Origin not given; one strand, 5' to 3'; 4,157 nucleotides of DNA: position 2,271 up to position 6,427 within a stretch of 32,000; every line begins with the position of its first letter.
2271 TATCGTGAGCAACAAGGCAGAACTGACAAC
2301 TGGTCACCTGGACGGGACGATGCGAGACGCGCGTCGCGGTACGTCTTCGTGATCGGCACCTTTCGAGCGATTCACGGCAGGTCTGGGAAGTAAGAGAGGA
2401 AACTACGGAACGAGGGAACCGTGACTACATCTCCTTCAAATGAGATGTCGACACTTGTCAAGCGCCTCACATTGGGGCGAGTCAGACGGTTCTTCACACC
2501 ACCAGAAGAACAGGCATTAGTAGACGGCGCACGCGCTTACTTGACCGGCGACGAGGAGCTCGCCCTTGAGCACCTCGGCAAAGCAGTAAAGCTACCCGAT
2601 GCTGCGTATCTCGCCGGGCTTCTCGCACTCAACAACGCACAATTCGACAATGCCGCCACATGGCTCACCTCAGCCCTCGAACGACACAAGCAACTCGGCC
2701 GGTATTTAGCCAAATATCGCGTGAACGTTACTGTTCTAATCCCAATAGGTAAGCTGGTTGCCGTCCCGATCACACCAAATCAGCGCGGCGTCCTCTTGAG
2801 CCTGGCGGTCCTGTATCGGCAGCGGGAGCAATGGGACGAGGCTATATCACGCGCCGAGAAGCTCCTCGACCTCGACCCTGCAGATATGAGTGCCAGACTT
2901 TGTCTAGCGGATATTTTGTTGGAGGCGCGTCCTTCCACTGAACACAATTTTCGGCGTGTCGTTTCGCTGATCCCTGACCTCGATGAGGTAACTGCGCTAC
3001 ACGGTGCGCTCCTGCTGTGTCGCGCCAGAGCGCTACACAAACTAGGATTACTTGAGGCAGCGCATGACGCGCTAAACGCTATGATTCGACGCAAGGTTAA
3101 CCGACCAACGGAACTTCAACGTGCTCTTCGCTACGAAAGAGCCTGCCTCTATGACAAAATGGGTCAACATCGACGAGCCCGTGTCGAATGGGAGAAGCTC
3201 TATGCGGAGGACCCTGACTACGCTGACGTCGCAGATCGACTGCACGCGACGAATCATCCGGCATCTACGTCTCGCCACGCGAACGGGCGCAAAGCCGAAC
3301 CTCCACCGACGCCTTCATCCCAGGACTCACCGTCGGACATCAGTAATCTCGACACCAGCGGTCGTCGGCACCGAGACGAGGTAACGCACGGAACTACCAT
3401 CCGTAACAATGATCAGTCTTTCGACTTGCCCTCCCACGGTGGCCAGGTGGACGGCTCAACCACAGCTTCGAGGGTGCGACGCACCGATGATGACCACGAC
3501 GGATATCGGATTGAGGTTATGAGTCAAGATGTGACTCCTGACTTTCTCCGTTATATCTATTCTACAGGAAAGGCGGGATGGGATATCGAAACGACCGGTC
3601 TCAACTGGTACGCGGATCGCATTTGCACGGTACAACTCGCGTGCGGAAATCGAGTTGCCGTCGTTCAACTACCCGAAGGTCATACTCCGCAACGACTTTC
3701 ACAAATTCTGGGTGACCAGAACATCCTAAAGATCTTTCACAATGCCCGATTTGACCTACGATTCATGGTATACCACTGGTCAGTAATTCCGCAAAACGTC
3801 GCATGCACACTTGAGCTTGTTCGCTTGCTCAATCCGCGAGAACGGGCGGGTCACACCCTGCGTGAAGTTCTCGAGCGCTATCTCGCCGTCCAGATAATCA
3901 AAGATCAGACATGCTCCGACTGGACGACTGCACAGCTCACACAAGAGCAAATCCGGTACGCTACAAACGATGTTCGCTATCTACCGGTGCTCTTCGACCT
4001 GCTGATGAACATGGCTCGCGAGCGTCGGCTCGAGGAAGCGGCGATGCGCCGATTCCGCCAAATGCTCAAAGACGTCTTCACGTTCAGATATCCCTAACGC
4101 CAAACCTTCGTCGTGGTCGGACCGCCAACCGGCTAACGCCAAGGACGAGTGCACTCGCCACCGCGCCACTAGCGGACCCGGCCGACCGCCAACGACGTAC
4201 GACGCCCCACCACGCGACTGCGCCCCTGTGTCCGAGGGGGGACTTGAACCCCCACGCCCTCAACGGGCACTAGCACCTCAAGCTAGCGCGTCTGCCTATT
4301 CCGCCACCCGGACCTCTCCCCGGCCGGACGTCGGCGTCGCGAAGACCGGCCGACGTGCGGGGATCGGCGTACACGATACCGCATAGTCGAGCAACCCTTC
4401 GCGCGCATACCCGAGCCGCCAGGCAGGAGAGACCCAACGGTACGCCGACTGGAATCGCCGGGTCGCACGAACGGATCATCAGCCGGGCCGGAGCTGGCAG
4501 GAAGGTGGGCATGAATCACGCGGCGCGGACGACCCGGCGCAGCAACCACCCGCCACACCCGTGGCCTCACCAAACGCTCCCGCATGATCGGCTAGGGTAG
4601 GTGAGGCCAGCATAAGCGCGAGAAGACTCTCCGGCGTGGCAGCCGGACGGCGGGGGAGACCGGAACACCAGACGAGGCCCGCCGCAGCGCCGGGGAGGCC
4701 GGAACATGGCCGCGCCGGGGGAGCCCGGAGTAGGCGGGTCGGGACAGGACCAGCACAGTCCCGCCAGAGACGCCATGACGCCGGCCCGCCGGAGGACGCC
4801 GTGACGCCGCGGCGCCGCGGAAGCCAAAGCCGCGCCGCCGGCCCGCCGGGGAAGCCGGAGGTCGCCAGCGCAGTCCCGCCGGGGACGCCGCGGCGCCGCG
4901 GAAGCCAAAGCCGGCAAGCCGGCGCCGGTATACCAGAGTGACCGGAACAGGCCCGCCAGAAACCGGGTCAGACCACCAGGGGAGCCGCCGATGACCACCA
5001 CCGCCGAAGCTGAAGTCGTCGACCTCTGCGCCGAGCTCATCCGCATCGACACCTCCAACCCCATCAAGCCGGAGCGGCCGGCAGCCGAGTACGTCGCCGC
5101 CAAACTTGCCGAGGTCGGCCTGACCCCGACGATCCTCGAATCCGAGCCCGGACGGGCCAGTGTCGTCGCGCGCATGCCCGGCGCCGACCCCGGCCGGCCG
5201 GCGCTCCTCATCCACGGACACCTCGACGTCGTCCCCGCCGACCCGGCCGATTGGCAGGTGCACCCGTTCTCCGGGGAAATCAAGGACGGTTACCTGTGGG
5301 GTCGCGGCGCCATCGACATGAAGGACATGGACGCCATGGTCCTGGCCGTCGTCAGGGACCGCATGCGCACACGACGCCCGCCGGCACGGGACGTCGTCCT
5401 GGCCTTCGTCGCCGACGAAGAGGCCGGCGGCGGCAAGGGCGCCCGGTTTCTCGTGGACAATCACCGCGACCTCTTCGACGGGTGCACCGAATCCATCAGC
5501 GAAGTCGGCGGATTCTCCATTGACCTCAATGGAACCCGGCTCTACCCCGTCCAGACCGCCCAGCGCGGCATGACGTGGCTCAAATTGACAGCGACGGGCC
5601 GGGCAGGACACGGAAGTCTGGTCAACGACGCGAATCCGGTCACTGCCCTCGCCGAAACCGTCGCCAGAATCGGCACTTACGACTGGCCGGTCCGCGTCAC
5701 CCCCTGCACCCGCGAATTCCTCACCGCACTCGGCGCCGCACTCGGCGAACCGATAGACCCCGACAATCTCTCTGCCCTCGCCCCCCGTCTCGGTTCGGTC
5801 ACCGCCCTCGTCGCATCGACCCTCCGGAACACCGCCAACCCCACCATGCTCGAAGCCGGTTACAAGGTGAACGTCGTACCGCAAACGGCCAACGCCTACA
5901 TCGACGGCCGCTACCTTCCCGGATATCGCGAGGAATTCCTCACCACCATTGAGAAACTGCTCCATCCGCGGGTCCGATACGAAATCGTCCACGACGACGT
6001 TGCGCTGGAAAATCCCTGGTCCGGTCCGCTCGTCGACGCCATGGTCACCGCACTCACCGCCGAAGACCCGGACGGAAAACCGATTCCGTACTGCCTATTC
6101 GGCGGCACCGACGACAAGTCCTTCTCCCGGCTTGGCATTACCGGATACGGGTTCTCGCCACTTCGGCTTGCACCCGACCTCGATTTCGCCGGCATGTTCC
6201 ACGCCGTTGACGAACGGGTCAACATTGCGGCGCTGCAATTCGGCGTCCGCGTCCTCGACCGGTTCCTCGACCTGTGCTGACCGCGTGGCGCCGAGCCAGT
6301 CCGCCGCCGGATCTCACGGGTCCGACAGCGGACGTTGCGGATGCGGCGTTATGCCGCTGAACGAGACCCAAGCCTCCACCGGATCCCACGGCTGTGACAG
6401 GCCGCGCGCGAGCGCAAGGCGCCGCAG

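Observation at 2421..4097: Unusual single-polypeptide fusion of a TPR-like domain to a complete DEDDy 3'-5' exonuclease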

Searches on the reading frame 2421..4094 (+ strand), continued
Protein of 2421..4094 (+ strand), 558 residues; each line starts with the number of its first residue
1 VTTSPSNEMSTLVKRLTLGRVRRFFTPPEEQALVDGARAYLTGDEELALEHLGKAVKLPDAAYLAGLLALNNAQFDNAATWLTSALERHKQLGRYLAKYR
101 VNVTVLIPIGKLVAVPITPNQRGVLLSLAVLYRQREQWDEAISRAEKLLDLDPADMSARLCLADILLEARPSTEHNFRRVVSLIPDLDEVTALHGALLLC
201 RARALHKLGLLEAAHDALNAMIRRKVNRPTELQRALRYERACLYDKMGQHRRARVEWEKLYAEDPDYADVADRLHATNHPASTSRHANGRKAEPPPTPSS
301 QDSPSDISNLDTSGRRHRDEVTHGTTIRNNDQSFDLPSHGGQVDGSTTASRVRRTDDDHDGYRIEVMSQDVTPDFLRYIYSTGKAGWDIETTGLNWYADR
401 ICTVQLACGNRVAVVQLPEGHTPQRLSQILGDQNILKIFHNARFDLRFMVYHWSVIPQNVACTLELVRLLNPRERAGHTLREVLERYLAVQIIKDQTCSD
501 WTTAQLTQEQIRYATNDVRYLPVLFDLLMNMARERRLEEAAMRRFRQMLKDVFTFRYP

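Call 94: fold_search(model_id=the predicted structure, library=viral)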
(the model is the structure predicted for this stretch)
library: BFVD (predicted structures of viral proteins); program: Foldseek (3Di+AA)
matches with E <= 10: 512; with E <= 0.001: 37
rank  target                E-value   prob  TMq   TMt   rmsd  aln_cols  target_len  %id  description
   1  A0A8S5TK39            1.5e-06  1.00  0.29  0.36   3.0       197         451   20  Prex DNA polymerase [Podoviridae sp. ctz6O13]
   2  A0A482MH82            2.3e-06  1.00  0.32  0.23  14.7       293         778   19  DNA polymerase A [Nodularia phage vB_NspS-kac65v161]
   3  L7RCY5                4.1e-06  1.00  0.27  0.41   3.3       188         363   20  3'-5' exonuclease [Acanthamoeba polyphaga moumouvirus]
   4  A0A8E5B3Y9            6.6e-06  1.00  0.28  0.58   6.2       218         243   18  (no name in the UniProt tables at hand)
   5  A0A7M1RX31            1.3e-05  1.00  0.30  0.25   3.2       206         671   21  DNA polymerase I [uncultured phage cr108_1]
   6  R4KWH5                1.6e-05  1.00  0.23  0.15  27.6       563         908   14  DNA polymerase I (Fragment) [uncultured virus]
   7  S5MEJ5                2.5e-05  1.00  0.27  0.42   5.6       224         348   17  DNA polymerase I [Enterococcus phage IMEEF1]
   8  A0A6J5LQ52            3.0e-05  1.00  0.26  0.29   3.3       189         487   18  PolA DNA polymerase I - 3'-5' exonuclease and polymerase domains [uncultured Caudovirales phage]
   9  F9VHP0                3.5e-05  1.00  0.27  0.22   6.0       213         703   24  (no name in the UniProt tables at hand)
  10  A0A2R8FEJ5            3.7e-05  1.00  0.26  0.73   3.5       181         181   15  Ribonuclease H-like protein [Brazilian cedratvirus IHUMI]
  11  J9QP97                4.7e-05  1.00  0.27  0.30   4.1       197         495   19  DNA polymerase [Listeria phage P70]
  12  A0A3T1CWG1            7.6e-05  1.00  0.28  0.23   3.4       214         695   17  DEDDy 3'-5' exonuclease [Acanthamoeba castellanii medusavirus J1]
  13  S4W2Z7                8.3e-05  1.00  0.27  0.35   6.3       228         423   16  DnaQ like exonuclease [Pandoravirus salinus]
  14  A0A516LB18            8.6e-05  1.00  0.28  0.22   8.9       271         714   16  (no name in the UniProt tables at hand)
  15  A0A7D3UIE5            1.8e-04  1.00  0.27  0.23   6.5       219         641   16  (no name in the UniProt tables at hand)
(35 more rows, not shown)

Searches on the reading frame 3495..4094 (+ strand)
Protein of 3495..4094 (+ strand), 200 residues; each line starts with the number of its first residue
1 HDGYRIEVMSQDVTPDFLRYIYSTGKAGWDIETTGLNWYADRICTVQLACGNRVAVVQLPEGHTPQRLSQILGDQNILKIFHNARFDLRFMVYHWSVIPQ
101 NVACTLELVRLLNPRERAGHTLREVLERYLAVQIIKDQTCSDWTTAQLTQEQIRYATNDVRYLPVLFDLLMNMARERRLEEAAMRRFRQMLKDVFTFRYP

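Call 19: find_homologous_proteins(query=window:3495-4094:+)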
Query window:3495-4094:+ (200 aa): 165 proteins with E <= 0.001 among 318 candidates; the best 120 are listed.
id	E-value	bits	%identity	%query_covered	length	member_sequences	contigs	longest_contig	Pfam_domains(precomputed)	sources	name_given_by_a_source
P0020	4.2e-45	172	49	89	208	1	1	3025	PF01612.27,PF13482.13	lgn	-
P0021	3.1e-43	166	45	91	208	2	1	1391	PF01612.27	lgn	-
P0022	8.5e-43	164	49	84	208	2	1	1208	PF01612.27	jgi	jgi:ribonuclease D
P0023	1.7e-42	163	50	82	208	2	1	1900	PF01612.27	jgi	jgi:ribonuclease D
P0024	4.1e-42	162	46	85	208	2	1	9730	PF01612.27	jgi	jgi:ribonuclease D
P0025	5.5e-42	162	48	85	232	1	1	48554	PF01612.27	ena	-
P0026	6.3e-42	161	47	82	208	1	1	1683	PF01612.27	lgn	-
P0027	6.6e-42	161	43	91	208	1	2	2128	PF01612.27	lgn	-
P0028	6.9e-42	161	43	80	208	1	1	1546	PF01612.27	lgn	-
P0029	3.3e-41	159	51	76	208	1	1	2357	PF01612.27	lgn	-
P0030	5.4e-41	158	47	79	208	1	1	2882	PF01612.27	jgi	jgi:ribonuclease D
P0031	7.1e-41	158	44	91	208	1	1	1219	PF01612.27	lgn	-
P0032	7.4e-41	158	44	91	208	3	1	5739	PF01612.27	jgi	jgi:ribonuclease D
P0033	9.2e-41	158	43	91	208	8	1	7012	PF01612.27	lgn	-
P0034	9.8e-41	158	42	93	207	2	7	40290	PF01612.27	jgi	jgi:ribonuclease D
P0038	5.7e-40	155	49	79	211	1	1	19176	PF01612.27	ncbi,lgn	ncbi:ribonuclease D [Nocardia sp. NPDC004711]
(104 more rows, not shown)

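Call 74: search_protein_families(library=phrogs, proteins=[P0020, P0038], max_evalue=0.001)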
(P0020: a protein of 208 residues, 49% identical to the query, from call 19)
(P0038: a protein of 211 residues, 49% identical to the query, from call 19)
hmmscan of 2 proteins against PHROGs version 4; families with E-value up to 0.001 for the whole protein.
P0020 (208 aa): 2 families
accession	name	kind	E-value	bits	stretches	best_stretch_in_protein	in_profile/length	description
phrog_17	-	DNA, RNA and nucleotide metabolism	1.2e-21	77.5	1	12-183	657-832/1445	DNA polymerase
phrog_192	-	DNA, RNA and nucleotide metabolism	0.00022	21.7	0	82-136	193-249/397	DNA polymerase exonuclease subunit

P0038 (211 aa): 3 families
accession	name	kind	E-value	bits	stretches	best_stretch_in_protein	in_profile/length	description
phrog_17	-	DNA, RNA and nucleotide metabolism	8.7e-16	58.1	1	17-172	662-822/1445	DNA polymerase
phrog_192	-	DNA, RNA and nucleotide metabolism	2.7e-06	27.9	0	85-140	193-250/397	DNA polymerase exonuclease subunit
phrog_31382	-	DNA, RNA and nucleotide metabolism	0.00015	21.6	1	31-164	44-183/427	3'-5' exonuclease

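Call 76: find_encoding_contigs(protein=P0025, flank=6000, max_places=1)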
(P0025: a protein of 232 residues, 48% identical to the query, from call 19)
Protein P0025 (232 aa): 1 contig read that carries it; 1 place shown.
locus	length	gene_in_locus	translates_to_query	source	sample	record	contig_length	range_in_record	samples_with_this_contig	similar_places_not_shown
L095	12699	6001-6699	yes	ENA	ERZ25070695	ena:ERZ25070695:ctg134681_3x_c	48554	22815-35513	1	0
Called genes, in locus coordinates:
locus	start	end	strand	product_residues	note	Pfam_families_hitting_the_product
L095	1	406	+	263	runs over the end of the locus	PF01656:CbiA, PF13614:AAA_31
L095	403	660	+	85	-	-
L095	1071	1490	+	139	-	PF00436:SSB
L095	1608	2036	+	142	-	-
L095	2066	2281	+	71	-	-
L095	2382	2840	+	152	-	-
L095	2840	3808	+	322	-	PF02732:ERCC4, PF23359:Lsr2_DNA-bd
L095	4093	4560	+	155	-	-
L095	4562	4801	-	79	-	-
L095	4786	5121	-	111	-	PF03551:PadR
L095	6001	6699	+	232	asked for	PF01612:DNA_pol_A_exo1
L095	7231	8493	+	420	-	-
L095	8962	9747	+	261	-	PF01695:IstB_IS21, PF00308:Bac_DnaA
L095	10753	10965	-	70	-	-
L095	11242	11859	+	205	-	PF00239:Resolvase, PF02796:HTH_7 (weak)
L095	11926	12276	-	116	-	-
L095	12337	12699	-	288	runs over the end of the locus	PF13638:PIN_4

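Call 77: find_encoding_contigs(protein=P0020, flank=6000, max_places=1)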
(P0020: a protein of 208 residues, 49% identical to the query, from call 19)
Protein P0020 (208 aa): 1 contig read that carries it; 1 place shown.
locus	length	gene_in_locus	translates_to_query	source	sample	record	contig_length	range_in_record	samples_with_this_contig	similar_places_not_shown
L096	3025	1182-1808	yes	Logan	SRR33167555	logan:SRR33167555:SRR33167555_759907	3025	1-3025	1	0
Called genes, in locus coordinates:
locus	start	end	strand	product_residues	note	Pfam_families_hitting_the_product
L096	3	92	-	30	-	?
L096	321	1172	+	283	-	-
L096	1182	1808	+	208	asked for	PF01612:DNA_pol_A_exo1, PF13482:RNase_H_2 (faint)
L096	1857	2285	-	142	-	-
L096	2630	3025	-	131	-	?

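Call 78: find_encoding_contigs(protein=P0034, flank=6000, max_places=2)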
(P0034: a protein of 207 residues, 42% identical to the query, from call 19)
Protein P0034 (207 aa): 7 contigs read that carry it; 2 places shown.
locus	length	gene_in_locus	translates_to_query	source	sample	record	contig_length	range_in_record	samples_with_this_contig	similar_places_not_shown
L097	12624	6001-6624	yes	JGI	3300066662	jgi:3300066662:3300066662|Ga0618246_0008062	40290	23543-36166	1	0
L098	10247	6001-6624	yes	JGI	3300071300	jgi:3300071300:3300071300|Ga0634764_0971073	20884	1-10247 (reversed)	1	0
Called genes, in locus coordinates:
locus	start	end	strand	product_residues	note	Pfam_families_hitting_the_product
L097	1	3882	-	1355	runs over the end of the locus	-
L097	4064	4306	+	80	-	-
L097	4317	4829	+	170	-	-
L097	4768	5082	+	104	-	-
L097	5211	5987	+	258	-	-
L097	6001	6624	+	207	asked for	PF01612:DNA_pol_A_exo1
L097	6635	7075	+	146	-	-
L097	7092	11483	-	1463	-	PF08751:TrwC, PF13245:AAA_19, PF13604:AAA_30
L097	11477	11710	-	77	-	-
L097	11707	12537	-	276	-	-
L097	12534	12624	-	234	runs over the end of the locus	-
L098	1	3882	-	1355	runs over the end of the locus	-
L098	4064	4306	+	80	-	-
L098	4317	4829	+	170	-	-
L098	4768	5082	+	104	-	-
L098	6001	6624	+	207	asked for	PF01612:DNA_pol_A_exo1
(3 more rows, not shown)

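Call 82: search_protein_families(library=pfam, proteins=[L096:321-1169:+, L097:5211-5984:+, L097:6635-7072:+, L095:7231-8490:+], max_evalue=1)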
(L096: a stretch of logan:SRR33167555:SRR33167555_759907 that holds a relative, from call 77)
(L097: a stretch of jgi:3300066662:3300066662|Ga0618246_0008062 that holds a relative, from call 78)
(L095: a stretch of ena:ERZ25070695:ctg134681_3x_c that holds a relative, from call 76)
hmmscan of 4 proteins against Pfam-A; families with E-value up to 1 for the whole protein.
L096:321-1169:+ (283 aa): 1 family
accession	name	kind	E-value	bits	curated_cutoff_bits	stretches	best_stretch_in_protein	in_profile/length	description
PF13091.12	PLDc_2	-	0.059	13.7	27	1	142-186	12-55/132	PLD-like domain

L097:5211-5984:+ (258 aa): 2 families
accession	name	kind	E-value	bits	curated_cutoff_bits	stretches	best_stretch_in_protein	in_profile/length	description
PF11775.14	CobT_C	-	0.11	12.6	21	1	176-249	49-123/220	Cobalamin biosynthesis protein CobT VWA domain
PF01234.23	NNMT_PNMT_TEMT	-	0.18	11.4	25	1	51-120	190-258/261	NNMT/PNMT/TEMT family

L097:6635-7072:+ (146 aa): 0 families

L095:7231-8490:+ (420 aa): 8 families
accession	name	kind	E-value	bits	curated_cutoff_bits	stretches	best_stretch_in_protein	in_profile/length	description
PF00665.32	rve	-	6.2e-05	23.6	32.6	1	147-243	14-100/102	Integrase core domain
PF08281.18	Sigma70_r4_2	-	0.008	16.2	25.7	1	16-41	23-48/54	Sigma-70, region 4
PF13551.12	HTH_29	-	0.012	16.2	28.1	1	18-42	10-35/64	Winged helix-turn helix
PF00392.27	GntR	-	0.018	15.1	27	1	20-41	24-46/64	Bacterial regulatory proteins, gntR family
PF13384.12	HTH_23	-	0.021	15.1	24.6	1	18-39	16-37/50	Homeodomain-like domain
PF13518.12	HTH_28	-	0.034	14.7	25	1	18-40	11-33/52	Helix-turn-helix domain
PF13565.12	HTH_32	-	0.11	13.5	33.7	1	47-106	23-71/73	Homeodomain-like domain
PF04545.22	Sigma70_r4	-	0.15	12.1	24.1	1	17-39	18-40/50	Sigma-70, region 4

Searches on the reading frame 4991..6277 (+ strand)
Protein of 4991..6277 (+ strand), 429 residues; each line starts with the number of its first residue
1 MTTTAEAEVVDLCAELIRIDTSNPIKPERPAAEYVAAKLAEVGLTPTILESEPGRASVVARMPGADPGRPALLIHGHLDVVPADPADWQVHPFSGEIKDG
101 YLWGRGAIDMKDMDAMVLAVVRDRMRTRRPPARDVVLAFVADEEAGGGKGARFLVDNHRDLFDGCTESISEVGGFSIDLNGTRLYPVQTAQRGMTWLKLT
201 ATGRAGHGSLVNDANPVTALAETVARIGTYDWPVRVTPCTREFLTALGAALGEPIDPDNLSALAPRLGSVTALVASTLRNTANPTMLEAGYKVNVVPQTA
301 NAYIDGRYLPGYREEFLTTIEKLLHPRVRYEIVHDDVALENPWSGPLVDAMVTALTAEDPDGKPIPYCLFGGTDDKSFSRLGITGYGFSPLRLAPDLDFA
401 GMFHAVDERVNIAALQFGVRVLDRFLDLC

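Call 35: find_related_loci(query=window:4991-6277:+, collection=genome_contigs, flank=10000)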
Query window:4991-6277:+ (429 aa) in genome_contigs; peptide patterns used: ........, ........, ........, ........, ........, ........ (x = any residue, [..] = any of these).
600 stretches matched a pattern (row limit reached: there are more); 596 encode a relative of the query (tblastn E <= 1e-3); the best 80 are kept; 80 distinct loci.
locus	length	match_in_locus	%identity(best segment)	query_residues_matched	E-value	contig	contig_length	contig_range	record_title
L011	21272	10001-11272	72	4-426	0e+0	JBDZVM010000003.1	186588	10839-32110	MAG: Actinomycetales bacterium isolate PE_dung18 NODE_20_length_186588, whole genome shotgun sequence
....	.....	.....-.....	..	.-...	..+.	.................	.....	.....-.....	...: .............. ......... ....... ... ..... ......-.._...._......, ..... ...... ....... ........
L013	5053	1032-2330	64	2-429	0e+0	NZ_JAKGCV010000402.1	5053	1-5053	Streptomyces fuscigenes strain JBL-20 NODE_402_length_5053_cov_58.853837, whole genome shotgun sequence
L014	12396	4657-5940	63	1-428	1e-179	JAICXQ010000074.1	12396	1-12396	MAG: Frankiales bacterium isolate LS_FP_2_bin.126 k141_1186863_length_12396_cov_12.0000, whole genome shotgun sequence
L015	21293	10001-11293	64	2-427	4e-179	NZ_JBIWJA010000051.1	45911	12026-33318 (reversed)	Streptomyces sp. NPDC093586 NPDC093586_189_C1.ctg-0051, whole genome shotgun sequence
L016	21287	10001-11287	64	4-427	9e-179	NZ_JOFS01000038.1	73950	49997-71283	Streptomyces bicolor strain NRRL B-5348 contig38.1, whole genome shotgun sequence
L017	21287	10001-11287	64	4-427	3e-178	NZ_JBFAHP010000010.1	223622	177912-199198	Streptomyces sp. NPDC050732 NPDC050732_119_A11.ctg-0010, whole genome shotgun sequence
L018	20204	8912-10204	64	2-427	3e-178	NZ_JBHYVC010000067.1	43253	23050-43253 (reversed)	Streptomyces sp. NPDC059454 NPDC059454_T46_G2.ctg-0067, whole genome shotgun sequence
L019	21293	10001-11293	63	2-427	9e-178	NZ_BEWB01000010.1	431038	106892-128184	Streptomyces coelicoflavus strain NBRC 15399, whole genome shotgun sequence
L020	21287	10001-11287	63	4-427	2e-177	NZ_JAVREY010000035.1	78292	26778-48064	Streptomyces gibsoniae strain DSM 41699 NODE_35_length_78292_cov_29.032969, whole genome shotgun sequence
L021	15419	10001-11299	62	2-429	2e-177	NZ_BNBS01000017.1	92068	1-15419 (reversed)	Streptomyces hydrogenans strain JCM 4771 sequence017, whole genome shotgun sequence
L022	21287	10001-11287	64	4-427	1e-177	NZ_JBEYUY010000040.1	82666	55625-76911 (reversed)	Streptomyces sp. NPDC047081 NPDC047081_33_C5.ctg-0040, whole genome shotgun sequence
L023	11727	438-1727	64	4-429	2e-177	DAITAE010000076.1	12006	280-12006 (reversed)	MAG TPA_asm: Streptosporangiaceae bacterium isolate CTOTU27891 NODE_872_length_12006_cov_5.349845, whole genome shotgun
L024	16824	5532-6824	63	2-427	1e-177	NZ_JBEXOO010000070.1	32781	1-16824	Streptomyces sp. NPDC006617 NPDC006617_3_G2.ctg-0070, whole genome shotgun sequence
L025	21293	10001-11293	64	2-427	1e-177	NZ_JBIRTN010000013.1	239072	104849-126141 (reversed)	Streptomyces sp. NPDC020731 NPDC020731_140_B4.ctg-0013, whole genome shotgun sequence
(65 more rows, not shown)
